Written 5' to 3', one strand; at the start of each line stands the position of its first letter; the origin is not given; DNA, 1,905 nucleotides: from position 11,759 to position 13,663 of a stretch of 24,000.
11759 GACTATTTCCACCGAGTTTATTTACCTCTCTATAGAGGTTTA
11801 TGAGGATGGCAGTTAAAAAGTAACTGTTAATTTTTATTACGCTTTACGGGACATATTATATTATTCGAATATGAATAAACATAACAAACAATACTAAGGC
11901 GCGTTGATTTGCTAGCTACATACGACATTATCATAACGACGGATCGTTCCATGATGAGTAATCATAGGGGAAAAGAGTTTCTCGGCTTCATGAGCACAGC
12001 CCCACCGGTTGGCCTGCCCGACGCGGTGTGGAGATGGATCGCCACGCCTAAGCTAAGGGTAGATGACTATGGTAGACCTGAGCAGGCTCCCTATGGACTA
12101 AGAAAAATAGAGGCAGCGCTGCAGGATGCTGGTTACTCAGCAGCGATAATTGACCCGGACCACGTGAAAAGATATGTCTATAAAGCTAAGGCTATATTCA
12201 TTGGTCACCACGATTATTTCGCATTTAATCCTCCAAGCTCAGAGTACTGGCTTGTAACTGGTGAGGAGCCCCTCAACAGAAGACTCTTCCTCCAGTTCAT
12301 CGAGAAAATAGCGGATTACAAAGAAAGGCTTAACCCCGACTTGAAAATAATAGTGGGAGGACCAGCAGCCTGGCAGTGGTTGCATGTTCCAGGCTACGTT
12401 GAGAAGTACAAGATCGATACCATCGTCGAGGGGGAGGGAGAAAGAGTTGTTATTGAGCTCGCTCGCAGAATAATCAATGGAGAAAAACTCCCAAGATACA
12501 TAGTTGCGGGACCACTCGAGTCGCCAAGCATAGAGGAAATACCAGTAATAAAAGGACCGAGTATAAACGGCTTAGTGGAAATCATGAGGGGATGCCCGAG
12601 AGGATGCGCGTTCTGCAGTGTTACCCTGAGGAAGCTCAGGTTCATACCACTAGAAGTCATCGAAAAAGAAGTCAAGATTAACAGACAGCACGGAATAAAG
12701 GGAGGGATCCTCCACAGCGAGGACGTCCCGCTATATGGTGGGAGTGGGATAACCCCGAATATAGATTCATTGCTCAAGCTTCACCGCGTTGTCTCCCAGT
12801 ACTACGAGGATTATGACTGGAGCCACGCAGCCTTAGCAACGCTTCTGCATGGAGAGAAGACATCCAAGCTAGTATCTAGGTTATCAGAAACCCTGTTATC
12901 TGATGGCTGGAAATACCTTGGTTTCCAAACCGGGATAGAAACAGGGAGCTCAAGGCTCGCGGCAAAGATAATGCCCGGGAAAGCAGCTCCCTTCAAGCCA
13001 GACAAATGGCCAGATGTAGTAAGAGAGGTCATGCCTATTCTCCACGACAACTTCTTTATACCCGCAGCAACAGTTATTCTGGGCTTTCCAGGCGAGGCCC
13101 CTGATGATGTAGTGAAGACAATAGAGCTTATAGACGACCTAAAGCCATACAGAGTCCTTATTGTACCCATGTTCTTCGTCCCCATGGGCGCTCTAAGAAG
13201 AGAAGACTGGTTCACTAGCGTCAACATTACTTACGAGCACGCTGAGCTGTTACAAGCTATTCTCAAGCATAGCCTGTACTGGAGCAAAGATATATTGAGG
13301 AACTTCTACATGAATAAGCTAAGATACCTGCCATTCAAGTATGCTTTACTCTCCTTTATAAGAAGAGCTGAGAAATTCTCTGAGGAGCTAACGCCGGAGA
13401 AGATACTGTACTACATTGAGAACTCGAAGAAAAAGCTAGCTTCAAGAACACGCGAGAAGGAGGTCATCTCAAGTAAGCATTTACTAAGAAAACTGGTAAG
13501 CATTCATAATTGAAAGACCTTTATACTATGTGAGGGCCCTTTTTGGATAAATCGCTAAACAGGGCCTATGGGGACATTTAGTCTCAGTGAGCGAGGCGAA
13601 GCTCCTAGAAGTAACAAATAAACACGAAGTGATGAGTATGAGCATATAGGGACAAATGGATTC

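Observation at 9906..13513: Two different B12-domain radical SAM enzymes bracketing a small Cys protein: a candidate uncharacterised modification system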

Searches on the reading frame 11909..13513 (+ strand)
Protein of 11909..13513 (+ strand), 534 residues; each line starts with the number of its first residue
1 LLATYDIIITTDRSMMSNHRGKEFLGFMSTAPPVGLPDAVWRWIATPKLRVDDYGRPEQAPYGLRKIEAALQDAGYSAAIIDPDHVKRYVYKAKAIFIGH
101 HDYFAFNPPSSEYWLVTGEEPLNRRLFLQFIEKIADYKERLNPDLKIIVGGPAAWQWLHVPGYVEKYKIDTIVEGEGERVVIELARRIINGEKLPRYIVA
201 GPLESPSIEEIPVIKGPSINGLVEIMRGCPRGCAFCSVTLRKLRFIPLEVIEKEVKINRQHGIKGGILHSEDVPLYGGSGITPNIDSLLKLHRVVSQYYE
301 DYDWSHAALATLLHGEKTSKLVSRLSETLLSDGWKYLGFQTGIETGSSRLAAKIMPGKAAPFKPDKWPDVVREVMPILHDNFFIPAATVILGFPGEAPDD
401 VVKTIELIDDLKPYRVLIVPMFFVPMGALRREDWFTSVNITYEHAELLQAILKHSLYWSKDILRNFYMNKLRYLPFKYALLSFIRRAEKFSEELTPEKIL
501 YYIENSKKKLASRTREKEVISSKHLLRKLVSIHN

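Call 4: search_protein_families(library=pfam, proteins=[window:11909-13513:+], max_evalue=0.1)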
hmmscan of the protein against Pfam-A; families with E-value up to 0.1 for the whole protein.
window:11909-13513:+ (534 aa): 2 families
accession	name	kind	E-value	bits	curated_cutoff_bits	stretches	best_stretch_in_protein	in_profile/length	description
PF04055.27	Radical_SAM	-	2e-10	41.5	29.5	1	223-408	1-166/166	Radical SAM superfamily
PF02310.24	B12-binding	-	0.00033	20.9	32.1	1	129-184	66-120/121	B12 binding domain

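Call 5: search_protein_families(library=ncbifam, proteins=[window:11909-13513:+], max_evalue=0.1)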
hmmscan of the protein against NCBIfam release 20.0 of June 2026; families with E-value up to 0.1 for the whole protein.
window:11909-13513:+ (534 aa): 23 families
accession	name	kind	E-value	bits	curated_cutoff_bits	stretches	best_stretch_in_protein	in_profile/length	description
TIGR04013.1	B12_SAM_MJ_1487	hypoth_equivalog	3.1e-18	65.8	251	2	129-297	58-232/382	TIGR04013 family B12-binding domain/radical SAM domain-containing protein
TIGR00089.1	TIGR00089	subfamily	1.4e-11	43.8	251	2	142-290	66-213/429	MiaB/RimO family radical SAM methylthiotransferase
TIGR04014.1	B12_SAM_MJ_0865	equivalog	1.9e-10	40.2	360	1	220-413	160-338/434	methyl-coenzyme M reductase glutamine C-methyltransferase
TIGR01578.1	MiaB-like-B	hypoth_equivalog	5.6e-08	32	314.7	1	208-291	123-206/421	tRNA (N(6)-L-threonylcarbamoyladenosine(37)-C(2))-methylthiotransferase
TIGR01574.1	miaB-methiolase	equivalog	1.3e-07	31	355.3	1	141-411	68-325/437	tRNA (N6-isopentenyl adenosine(37)-C2)-methylthiotransferase MiaB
TIGR04479.1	bcpD_PhpK_rSAM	subfamily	7.3e-07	27.9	600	1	376-414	374-412/504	PhpK family radical SAM P-methyltransferase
TIGR04072.2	rSAM_ladder_B12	equivalog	8.4e-07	28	360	1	141-255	95-218/443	lipid biosynthesis B12-binding/radical SAM protein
TIGR02026.1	BchE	equivalog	6.8e-06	25.2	481.35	1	138-191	87-138/497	magnesium-protoporphyrin IX monomethyl ester anaerobic oxidative cyclase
TIGR01125.1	TIGR01125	equivalog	8.2e-05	21.8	356.95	1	222-411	139-316/432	30S ribosomal protein S12 methylthiotransferase RimO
NF033712.0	B12_rSAM_KedN5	subfamily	8.2e-05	21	700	1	133-193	80-139/624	KedN5 family methylcobalamin-dependent radical SAM C-methyltransferase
TIGR01579.1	MiaB-like-C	equivalog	0.00025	20.5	357.05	1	139-416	60-323/416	tRNA (N(6)-L-threonylcarbamoyladenosine(37)-C(2))-methylthiotransferase MtaB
NF050148.1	rSAM_ApyD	equivalog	0.00027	19.5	750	0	223-239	202-218/645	RiPP biosynthesis radical SAM protein ApyD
TIGR03904.1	SAM_YgiQ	equivalog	0.0015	17.1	462.35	1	219-255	293-332/558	YgiQ family radical SAM protein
TIGR04428.1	B12_rSAM_trp_MT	equivalog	0.0019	16.6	500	1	57-193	12-142/558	tryptophan 2-C-methyltransferase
TIGR03975.1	rSAM_ocin_1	subfamily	0.0032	16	281.85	1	140-201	153-213/606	RiPP maturation radical SAM C-methyltransferase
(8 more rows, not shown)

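Call 7: search_solved_structures(query=window:11909-13513:+, max_evalue=0.01)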
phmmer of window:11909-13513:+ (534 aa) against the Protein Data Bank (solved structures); distinct sequences matched with E-value up to 0.01: 3.
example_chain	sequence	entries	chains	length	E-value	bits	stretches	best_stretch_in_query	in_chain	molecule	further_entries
9ccb_A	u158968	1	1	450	1.3e-10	43.7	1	168-412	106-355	Radical SAM core domain-containing protein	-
2qgq_A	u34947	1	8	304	3.8e-05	25.6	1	222-411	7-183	Protein TM_1862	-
4jc0_A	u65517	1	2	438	7.4e-05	24.7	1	222-411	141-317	Ribosomal protein S12 methylthiotransferase RimO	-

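Call 9: find_homologous_proteins(query=window:11909-13513:+, max_evalue=0.00001)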
Query window:11909-13513:+ (534 aa): 1470 proteins with E <= 0.00001 among 8000 candidates; the best 120 are listed.
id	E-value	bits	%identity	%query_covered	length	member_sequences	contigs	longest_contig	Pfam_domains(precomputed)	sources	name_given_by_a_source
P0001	0.0e+0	1217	99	100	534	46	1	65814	PF04055.28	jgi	-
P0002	0.0e+0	1035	80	99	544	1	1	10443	PF04055.28,PF02310.25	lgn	-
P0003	1.8e-289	979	78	97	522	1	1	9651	PF04055.28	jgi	-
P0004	2.0e-255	867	69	96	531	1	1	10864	PF04055.28,PF02310.25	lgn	-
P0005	4.8e-244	829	67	97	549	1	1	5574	PF04055.28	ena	-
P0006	1.8e-238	811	64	97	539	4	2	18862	PF04055.28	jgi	-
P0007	7.1e-234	795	63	96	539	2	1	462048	PF04055.28,PF02310.25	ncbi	-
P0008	8.0e-233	792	63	95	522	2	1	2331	PF04055.28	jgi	-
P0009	2.8e-232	790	64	95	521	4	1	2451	PF04055.28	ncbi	-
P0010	5.4e-232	789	63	97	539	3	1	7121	PF04055.28,PF02310.25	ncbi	-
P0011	9.7e-230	782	61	95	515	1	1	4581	PF04055.28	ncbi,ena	-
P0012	2.6e-229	780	62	95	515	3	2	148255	PF04055.28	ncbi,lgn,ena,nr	ncbi:MAG: B12-binding domain-containing radical SAM protein [Desulfurococcales archaeon]|nr:B12-bind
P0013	1.9e-228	777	61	96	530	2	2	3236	PF04055.28,PF02310.25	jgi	-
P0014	5.9e-228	776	63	97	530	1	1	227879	PF04055.28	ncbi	-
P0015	5.6e-226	769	62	97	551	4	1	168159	PF04055.28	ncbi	ncbi:MAG: radical SAM protein [Fervidicoccaceae archaeon]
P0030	1.2e-200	686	57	95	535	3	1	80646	PF04055.28,PF02310.25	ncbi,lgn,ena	-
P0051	5.9e-186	637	55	90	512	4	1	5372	PF04055.28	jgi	-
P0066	8.3e-184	630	52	92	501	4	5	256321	PF04055.28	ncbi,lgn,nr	ncbi:MAG: radical SAM protein [Sulfolobaceae archaeon]|nr:radical SAM protein [Sulfolobaceae archaeo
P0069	2.1e-183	629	55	90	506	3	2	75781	PF04055.28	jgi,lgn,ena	-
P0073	7.4e-183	627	52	92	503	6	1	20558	PF04055.28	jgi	-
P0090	2.6e-181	622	56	91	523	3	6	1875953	PF04055.28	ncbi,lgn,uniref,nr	ncbi:Radical SAM domain protein [Ignisphaera aggregans DSM 17230]|uniref:Radical SAM domain protein 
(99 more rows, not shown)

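Call 15: find_encoding_contigs(protein=P0001, flank=10000, max_places=3)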
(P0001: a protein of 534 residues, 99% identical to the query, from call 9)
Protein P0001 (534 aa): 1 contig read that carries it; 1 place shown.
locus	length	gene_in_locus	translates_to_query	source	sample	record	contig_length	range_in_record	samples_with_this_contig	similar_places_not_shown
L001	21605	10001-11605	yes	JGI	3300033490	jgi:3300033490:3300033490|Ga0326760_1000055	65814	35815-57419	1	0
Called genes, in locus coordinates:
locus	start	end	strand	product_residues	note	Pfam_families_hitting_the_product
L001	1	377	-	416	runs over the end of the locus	PF01546:Peptidase_M20, PF07687:M20_dimer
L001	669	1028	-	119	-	-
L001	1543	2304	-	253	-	PF00005:ABC_tran, PF02463:SMC_N (faint), PF13166:AAA_13 (faint), PF13304:AAA_21 (faint)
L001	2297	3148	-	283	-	PF00528:BPD_transp_1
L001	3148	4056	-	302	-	PF00528:BPD_transp_1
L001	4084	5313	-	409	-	PF12849:PBP_like_2, PF01547:SBP_bac_1, PF12727:PBP_like (faint)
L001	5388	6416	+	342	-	PF04014:MazE_antitoxin, PF01895:PhoU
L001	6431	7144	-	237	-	-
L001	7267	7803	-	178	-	-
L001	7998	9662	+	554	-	PF02310:B12-binding, PF04055:Radical_SAM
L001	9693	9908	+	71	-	-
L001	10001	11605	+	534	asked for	PF04055:Radical_SAM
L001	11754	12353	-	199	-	PF01986:DUF123 (weak)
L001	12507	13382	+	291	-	-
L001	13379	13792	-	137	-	PF01402:RHH_1 (weak), PF08753:NikR_C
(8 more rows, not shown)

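Call 33: find_homologous_proteins(query=P0066, max_evalue=1e-10)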
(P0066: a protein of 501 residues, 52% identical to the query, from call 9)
Query P0066 (501 aa): 1399 proteins with E <= 1e-10 among 8000 candidates; the best 120 are listed.
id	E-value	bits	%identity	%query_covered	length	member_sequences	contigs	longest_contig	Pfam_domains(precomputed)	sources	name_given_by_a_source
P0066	0.0e+0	1163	100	100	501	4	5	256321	PF04055.28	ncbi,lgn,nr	ncbi:MAG: radical SAM protein [Sulfolobaceae archaeon]|nr:radical SAM protein [Sulfolobaceae archaeo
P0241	1.2e-284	963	80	100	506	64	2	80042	PF04055.28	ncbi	ncbi:MAG: radical SAM protein [Saccharolobus sp.]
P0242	1.5e-283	959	79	99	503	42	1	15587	PF04055.28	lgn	-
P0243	1.7e-281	952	79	100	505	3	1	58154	PF04055.28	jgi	-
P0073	2.4e-281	952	78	100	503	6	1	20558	PF04055.28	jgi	-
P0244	1.7e-280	949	77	100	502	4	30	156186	PF04055.28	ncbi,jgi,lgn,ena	jgi:radical SAM superfamily enzyme YgiQ (UPF0313 family)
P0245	3.4e-279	945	79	99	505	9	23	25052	PF04055.28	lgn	-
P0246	2.3e-278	942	78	100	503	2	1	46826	PF04055.28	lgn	-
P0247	8.1e-277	937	76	100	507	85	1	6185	PF04055.28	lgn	-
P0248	6.4e-276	934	77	100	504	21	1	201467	PF04055.28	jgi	-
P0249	3.2e-275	932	80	97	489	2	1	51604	PF04055.28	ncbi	ncbi:MAG: radical SAM protein [Sulfolobaceae archaeon]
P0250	6.6e-275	931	79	97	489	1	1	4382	PF04055.28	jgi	jgi:radical SAM superfamily enzyme YgiQ (UPF0313 family)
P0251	1.2e-271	920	78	97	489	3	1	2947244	PF04055.28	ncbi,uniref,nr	ncbi:radical SAM protein [Acidianus brierleyi]|uniref:Radical SAM protein n=2 Tax=Acidianus brierley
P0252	7.7e-270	914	74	100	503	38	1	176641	PF04055.28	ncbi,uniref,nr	ncbi:tRNA-2-methylthio-N(6)-dimethylallyladenosine synthase [Metallosphaera sp. J1]|uniref:B12-bindi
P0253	1.8e-267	906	74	100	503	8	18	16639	PF04055.28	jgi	-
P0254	6.8e-267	904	73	100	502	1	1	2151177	PF04055.28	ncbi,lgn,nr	ncbi:radical SAM protein [Sulfolobales archaeon HS-7]|nr:radical SAM protein [Sulfolobales archaeon 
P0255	4.5e-263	892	72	100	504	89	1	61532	PF04055.28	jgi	jgi:radical SAM superfamily enzyme YgiQ (UPF0313 family)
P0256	2.7e-256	869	71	100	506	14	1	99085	PF04055.28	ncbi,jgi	-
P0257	8.9e-256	868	72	99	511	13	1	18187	PF04055.28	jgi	-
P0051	1.3e-224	765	64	98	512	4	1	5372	PF04055.28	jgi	-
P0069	2.3e-223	761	63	98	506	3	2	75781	PF04055.28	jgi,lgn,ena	-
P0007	9.9e-209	712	61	98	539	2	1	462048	PF04055.28,PF02310.25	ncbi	-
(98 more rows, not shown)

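Call 34: list_cluster_members(proteins=[P0241, P0244, P0256, P0252, P0251, P0254, P0247, P0255, P0090, P0257])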
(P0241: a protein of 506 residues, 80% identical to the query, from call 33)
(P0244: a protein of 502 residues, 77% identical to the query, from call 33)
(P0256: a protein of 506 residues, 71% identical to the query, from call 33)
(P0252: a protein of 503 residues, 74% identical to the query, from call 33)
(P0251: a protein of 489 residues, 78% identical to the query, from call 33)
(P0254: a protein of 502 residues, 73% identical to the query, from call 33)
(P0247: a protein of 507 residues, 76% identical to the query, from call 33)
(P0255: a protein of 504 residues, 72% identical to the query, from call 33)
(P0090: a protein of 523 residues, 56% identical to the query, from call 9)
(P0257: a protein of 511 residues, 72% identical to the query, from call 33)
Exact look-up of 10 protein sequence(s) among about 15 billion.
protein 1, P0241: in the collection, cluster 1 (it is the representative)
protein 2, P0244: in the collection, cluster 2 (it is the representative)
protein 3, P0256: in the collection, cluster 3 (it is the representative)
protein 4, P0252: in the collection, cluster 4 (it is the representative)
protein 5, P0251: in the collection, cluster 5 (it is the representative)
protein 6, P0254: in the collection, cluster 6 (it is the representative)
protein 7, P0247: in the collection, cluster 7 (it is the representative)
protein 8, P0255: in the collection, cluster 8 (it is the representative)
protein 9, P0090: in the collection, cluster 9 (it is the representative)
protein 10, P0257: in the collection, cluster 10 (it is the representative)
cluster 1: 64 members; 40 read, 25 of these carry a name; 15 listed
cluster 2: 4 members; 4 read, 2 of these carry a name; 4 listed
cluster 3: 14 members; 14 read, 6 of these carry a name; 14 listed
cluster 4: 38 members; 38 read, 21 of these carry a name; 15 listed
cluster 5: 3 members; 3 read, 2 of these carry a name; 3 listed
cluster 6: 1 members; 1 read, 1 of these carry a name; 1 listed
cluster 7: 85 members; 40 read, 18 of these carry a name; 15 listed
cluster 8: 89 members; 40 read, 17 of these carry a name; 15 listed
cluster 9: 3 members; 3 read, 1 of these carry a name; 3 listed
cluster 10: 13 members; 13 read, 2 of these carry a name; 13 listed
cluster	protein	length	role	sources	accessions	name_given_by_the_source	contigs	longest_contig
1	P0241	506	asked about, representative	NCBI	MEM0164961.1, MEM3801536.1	MAG: radical SAM protein [Saccharolobus sp.]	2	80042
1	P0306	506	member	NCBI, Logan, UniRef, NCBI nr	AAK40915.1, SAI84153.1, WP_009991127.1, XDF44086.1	B12-binding domain-containing radical SAM protein [Saccharolobus solfataricus] | Radical SAM core domain-containing protein n=3 Tax=Saccharolobus solfataricus TaxID=2287 ... | radical SAM protein [Saccharolobus solfataricus]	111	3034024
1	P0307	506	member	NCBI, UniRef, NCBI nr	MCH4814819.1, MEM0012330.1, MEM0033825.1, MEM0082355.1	MAG: radical SAM protein [Saccharolobus sp.] | B12-binding domain-containing radical SAM protein n=1 Tax=Saccharolobus TaxID=2100760 ... | B12-binding domain-containing radical SAM protein [Saccharolobus shibatae]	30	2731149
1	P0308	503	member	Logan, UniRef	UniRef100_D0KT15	Radical SAM domain protein n=1 Tax=Saccharolobus solfataricus (strain 98/2) TaxID=555311 ...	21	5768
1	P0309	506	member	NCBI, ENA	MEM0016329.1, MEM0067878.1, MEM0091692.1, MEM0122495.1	MAG: radical SAM protein [Saccharolobus sp.]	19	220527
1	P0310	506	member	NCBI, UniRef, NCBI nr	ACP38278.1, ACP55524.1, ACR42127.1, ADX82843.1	B12-binding domain-containing radical SAM protein [Saccharolobus islandicus] | Radical SAM domain protein n=5 Tax=Saccharolobus islandicus TaxID=43080 RepID=C4KHR3_SACI6 | radical SAM protein [Sulfolobus islandicus]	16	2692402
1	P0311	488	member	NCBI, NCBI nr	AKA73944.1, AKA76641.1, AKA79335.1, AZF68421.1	radical SAM protein [Saccharolobus solfataricus]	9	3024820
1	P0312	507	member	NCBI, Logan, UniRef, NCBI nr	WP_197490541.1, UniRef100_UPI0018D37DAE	radical SAM protein [Saccharolobus sp. A20] | B12-binding domain-containing radical SAM protein n=1 Tax=Saccharolobus sp. A20 ... | radical SAM protein [Sulfolobus sp. A20]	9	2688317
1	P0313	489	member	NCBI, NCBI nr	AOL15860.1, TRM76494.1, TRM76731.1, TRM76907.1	radical SAM protein [Sulfolobus sp. A20]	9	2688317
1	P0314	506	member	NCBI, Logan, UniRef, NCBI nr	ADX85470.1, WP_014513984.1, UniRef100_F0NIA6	B12-binding domain-containing radical SAM protein [Saccharolobus islandicus] | Fe-S oxidoreductase n=1 Tax=Saccharolobus islandicus (strain REY15A) TaxID=930945 ... | radical SAM protein [Sulfolobus islandicus]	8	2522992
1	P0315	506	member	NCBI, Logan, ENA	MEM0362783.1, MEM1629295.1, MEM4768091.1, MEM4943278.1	MAG: radical SAM protein [Sulfolobaceae archaeon]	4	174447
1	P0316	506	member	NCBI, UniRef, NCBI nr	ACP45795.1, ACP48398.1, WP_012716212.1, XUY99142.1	Radical SAM domain protein [Sulfolobus islandicus Y.G.57.14] | Radical SAM domain protein n=2 Tax=Saccharolobus islandicus TaxID=43080 RepID=C3NEQ6_SACI7 | radical SAM protein [Sulfolobus islandicus]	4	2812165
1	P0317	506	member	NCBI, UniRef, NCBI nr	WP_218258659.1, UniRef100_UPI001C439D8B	B12-binding domain-containing radical SAM protein [Saccharolobus shibatae] | B12-binding domain-containing radical SAM protein n=1 Tax=Saccharolobus shibatae ... | radical SAM protein [Saccharolobus shibatae]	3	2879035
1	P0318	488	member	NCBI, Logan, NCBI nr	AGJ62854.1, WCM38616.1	radical SAM protein [Sulfolobus islandicus] | Fe-S oxidoreductase [Sulfolobus islandicus LAL14/1]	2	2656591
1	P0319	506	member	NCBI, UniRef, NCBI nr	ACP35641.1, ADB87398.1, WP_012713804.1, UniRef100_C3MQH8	Radical SAM domain protein [Sulfolobus islandicus L.S.2.15] | Radical SAM domain protein n=2 Tax=Saccharolobus islandicus TaxID=43080 RepID=C3MQH8_SACI2 | radical SAM protein [Sulfolobus islandicus]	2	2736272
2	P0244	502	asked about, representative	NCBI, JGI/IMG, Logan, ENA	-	radical SAM superfamily enzyme YgiQ (UPF0313 family)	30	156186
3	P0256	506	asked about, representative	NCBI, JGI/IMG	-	-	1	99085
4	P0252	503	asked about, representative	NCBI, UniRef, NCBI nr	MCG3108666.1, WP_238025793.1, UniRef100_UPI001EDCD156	tRNA-2-methylthio-N(6)-dimethylallyladenosine synthase [Metallosphaera sp. J1] | B12-binding domain-containing radical SAM protein n=1 Tax=Metallosphaera javensis (ex ... | radical SAM protein [Metallosphaera javensis (ex Hofmann et al. 2022)]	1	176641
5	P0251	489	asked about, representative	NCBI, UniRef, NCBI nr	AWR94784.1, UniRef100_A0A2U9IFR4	radical SAM protein [Acidianus brierleyi] | Radical SAM protein n=2 Tax=Acidianus brierleyi TaxID=41673 RepID=A0A2U9IFR4_9CREN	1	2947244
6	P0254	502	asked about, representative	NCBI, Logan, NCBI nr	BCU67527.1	radical SAM protein [Sulfolobales archaeon HS-7]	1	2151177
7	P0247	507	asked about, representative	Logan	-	-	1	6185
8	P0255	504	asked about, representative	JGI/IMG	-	radical SAM superfamily enzyme YgiQ (UPF0313 family)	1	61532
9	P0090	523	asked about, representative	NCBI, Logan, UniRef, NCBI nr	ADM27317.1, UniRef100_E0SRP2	Radical SAM domain protein [Ignisphaera aggregans DSM 17230] | Radical SAM domain protein n=1 Tax=Ignisphaera aggregans (strain DSM 17230 / JCM 13409 / ...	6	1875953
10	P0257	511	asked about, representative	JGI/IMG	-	-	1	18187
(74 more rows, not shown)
